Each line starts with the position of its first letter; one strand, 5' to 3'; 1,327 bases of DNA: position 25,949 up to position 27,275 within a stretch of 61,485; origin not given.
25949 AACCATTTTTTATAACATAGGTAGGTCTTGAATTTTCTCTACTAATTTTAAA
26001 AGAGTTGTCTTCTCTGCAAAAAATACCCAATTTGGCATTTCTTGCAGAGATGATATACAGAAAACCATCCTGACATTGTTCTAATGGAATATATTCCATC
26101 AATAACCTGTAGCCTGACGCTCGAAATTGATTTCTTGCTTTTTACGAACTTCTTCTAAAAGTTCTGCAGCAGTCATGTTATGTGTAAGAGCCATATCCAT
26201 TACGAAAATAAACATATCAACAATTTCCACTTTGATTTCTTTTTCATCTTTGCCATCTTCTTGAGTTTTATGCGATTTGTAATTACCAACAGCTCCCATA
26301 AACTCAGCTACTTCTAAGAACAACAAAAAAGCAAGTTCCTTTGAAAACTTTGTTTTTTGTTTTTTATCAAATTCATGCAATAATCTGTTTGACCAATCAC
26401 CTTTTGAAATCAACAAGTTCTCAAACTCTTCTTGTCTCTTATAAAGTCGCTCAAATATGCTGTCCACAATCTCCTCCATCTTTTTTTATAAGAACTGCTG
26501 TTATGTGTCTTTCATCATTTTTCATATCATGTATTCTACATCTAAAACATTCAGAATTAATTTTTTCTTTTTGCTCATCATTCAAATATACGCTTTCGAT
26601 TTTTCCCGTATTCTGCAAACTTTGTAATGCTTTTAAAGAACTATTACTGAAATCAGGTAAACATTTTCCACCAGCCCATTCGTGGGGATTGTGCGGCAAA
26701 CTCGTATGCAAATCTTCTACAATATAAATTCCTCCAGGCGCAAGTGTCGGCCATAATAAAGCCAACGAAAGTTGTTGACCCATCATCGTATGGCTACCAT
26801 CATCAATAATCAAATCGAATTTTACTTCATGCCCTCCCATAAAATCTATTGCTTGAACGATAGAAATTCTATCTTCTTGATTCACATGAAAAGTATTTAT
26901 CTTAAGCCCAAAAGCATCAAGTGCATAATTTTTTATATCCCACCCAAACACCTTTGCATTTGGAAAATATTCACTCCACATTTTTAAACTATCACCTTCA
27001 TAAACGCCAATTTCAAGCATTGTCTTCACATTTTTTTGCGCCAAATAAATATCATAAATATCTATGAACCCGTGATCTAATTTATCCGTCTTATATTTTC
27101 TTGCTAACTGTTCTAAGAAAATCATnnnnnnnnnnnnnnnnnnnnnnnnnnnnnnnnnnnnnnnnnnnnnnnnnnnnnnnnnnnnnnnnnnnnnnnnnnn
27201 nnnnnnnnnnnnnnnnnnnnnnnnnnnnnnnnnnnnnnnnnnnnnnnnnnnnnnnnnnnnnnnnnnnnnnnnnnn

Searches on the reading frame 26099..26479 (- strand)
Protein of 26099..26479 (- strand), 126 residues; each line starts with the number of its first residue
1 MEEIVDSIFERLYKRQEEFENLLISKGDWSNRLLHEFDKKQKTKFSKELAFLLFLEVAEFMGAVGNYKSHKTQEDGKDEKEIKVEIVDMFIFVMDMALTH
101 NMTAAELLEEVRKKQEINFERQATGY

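Call 75: search_protein_families(library=pfam, proteins=[window:26099-26479:-], max_evalue=0.001)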
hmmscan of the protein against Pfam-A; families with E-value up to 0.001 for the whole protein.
window:26099-26479:- (126 aa): 1 family
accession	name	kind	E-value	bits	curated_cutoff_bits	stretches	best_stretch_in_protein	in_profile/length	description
PF08761.16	dUTPase_2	-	5.8e-08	33.6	22.9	1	12-106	5-88/162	dUTPase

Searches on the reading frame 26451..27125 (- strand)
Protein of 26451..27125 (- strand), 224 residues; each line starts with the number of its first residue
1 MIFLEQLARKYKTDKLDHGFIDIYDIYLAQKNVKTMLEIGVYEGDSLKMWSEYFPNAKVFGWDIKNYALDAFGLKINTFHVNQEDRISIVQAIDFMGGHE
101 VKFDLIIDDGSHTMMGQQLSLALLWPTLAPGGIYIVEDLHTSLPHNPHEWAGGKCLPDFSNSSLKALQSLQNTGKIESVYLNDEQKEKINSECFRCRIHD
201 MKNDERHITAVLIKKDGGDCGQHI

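Call 75: search_protein_families(library=pfam, proteins=[window:26451-27125:-], max_evalue=0.001)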
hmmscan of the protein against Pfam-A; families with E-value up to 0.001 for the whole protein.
window:26451-27125:- (224 aa): 1 family
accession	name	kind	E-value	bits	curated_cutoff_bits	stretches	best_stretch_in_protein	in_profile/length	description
PF13578.12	Methyltransf_24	-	4.9e-07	31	26.3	1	37-138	1-104/105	Methyltransferase domain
